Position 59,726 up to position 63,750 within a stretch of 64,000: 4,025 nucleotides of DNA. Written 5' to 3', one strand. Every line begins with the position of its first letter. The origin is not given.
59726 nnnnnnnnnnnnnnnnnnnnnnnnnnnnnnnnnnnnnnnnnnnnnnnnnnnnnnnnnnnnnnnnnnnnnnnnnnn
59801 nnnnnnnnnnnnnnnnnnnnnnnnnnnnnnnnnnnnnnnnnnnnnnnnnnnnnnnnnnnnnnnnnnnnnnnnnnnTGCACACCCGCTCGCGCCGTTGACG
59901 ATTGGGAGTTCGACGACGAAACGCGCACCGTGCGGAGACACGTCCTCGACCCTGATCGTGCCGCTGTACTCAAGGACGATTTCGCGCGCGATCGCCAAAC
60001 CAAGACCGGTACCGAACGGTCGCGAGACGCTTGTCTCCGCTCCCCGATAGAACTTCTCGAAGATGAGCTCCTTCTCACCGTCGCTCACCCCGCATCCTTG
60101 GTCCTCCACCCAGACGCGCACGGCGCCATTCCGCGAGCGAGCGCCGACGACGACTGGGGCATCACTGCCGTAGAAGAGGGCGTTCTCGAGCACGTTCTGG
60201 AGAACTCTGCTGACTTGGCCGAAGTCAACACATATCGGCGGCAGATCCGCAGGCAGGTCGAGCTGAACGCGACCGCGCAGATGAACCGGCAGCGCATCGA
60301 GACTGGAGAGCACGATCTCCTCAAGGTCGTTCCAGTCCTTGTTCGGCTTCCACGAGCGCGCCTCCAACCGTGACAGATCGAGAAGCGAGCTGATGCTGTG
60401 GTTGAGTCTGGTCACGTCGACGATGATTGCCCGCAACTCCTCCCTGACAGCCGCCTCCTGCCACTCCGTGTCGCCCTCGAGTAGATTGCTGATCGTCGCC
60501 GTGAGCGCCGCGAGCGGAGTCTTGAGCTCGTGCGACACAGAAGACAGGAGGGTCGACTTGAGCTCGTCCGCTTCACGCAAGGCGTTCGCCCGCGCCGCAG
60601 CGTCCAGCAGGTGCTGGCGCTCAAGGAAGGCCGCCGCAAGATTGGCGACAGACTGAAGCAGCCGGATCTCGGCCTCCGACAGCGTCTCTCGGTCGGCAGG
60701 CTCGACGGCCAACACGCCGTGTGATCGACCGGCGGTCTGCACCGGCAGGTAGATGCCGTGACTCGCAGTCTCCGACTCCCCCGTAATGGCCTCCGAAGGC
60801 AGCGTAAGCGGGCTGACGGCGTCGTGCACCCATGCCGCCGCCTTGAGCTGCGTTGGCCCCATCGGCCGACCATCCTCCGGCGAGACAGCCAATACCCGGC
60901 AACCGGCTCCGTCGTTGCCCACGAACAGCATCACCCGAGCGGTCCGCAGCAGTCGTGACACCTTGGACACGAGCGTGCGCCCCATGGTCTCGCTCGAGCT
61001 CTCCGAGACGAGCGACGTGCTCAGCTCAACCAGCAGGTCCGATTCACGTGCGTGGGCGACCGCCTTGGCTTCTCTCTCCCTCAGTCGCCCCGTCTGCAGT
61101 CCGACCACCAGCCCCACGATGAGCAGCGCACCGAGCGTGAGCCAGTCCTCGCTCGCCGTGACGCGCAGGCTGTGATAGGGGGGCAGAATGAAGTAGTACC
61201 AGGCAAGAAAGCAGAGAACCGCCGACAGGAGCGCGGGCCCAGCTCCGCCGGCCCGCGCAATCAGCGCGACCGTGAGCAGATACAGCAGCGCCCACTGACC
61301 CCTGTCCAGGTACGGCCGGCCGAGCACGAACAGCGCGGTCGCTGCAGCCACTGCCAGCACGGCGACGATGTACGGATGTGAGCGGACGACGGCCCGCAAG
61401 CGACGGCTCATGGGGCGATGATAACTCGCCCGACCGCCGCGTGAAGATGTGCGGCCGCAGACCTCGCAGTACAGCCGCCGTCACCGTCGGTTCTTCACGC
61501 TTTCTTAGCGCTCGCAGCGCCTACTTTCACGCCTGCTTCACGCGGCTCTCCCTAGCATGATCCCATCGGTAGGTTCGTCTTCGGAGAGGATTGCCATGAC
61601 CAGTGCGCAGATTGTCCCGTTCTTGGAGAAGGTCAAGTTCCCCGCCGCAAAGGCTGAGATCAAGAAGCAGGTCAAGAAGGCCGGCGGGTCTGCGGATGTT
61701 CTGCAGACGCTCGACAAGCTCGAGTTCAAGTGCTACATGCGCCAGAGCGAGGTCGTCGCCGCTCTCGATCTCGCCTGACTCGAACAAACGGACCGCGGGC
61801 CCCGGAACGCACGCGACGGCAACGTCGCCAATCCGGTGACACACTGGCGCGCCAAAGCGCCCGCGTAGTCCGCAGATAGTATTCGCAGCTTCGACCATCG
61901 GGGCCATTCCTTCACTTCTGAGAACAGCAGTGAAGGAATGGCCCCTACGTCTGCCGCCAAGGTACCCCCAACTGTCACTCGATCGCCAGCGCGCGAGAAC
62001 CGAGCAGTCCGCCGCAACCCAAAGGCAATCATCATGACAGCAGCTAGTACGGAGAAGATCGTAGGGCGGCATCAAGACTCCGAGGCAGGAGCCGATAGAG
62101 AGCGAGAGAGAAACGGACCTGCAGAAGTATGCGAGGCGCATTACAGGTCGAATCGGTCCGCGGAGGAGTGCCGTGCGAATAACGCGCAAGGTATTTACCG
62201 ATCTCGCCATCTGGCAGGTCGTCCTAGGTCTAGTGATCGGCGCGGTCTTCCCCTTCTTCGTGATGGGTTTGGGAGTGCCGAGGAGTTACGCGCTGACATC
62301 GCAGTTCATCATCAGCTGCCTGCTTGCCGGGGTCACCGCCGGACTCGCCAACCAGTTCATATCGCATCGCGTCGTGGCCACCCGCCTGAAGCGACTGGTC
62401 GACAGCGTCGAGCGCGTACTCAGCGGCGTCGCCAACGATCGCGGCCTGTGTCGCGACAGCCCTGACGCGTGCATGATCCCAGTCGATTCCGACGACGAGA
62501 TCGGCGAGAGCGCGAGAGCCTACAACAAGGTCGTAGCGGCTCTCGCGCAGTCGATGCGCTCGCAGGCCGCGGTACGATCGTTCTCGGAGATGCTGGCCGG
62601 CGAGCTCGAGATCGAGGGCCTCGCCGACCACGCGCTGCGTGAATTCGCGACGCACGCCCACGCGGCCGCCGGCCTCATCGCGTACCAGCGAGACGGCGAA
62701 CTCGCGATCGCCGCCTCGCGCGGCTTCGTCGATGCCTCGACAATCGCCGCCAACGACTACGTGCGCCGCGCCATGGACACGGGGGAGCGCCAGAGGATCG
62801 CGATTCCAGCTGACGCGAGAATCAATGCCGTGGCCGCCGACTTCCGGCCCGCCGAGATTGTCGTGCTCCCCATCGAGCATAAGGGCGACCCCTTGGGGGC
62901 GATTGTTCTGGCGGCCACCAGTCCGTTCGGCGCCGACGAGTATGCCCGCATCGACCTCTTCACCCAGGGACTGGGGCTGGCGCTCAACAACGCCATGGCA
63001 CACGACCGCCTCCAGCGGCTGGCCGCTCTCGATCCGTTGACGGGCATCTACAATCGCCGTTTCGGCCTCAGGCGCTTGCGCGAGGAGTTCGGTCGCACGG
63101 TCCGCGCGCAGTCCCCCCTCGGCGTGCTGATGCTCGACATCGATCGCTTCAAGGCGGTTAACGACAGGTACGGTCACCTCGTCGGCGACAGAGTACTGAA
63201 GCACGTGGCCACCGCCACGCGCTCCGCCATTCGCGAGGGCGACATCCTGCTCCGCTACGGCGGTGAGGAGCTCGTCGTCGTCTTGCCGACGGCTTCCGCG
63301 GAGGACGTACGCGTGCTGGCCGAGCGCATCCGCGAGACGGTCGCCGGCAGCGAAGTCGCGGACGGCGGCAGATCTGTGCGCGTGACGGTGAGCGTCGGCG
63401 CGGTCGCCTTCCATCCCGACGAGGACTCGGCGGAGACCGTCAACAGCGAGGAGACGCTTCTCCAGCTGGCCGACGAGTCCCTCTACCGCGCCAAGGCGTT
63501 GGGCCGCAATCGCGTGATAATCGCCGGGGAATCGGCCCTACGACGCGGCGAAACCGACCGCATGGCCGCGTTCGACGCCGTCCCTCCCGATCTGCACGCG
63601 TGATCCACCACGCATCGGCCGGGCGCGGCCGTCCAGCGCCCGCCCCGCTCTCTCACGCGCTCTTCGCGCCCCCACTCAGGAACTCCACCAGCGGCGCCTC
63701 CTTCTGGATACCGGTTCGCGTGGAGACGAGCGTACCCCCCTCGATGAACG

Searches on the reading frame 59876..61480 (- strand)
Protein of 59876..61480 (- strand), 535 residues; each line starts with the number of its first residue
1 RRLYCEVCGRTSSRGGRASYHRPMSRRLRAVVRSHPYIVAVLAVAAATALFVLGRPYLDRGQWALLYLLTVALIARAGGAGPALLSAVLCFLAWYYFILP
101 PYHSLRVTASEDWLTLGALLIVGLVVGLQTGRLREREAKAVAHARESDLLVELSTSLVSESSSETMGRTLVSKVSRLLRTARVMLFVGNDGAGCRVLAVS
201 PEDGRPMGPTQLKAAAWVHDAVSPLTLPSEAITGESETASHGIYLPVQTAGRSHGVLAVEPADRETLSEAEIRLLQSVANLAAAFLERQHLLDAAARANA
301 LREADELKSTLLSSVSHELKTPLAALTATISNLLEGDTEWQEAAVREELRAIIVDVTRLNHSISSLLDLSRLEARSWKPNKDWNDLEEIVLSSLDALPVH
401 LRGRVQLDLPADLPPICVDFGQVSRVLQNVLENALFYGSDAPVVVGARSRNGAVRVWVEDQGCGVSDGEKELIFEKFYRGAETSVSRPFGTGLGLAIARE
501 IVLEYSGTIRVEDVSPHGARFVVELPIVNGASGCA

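Call 69: search_protein_families(library=pfam, proteins=[window:59876-61480:-], max_evalue=0.00001)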
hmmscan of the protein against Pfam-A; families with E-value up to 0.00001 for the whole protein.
window:59876-61480:- (535 aa): 5 families
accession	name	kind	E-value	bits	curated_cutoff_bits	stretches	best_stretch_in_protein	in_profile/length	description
PF13493.11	DUF4118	-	2.5e-25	88.7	28.4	1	37-140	1-104/107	Domain of unknown function (DUF4118)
PF02518.31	HATPase_c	-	5.7e-20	72.3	26.4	1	422-527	5-109/111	Histidine kinase-, DNA gyrase B-, and HSP90-like ATPase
PF00512.31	HisKA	-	6.1e-12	45.9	26.9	1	308-374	2-65/66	His Kinase A (phospho-acceptor) domain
PF13492.12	GAF_3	-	3.7e-08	34.3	27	1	169-288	8-129/129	GAF domain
PF13185.12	GAF_2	-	2.8e-06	28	28.6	1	215-287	66-136/136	GAF domain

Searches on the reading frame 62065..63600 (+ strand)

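Call 69: search_protein_families(library=pfam, proteins=[window:62065-63600:+], max_evalue=0.00001)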
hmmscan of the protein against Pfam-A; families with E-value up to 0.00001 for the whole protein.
window:62065-63600:+ (512 aa): 1 family
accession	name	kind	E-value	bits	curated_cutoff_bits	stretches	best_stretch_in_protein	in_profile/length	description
PF00990.26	GGDEF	-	3.6e-42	144.3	23.8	1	320-483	1-161/161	Diguanylate cyclase, GGDEF domain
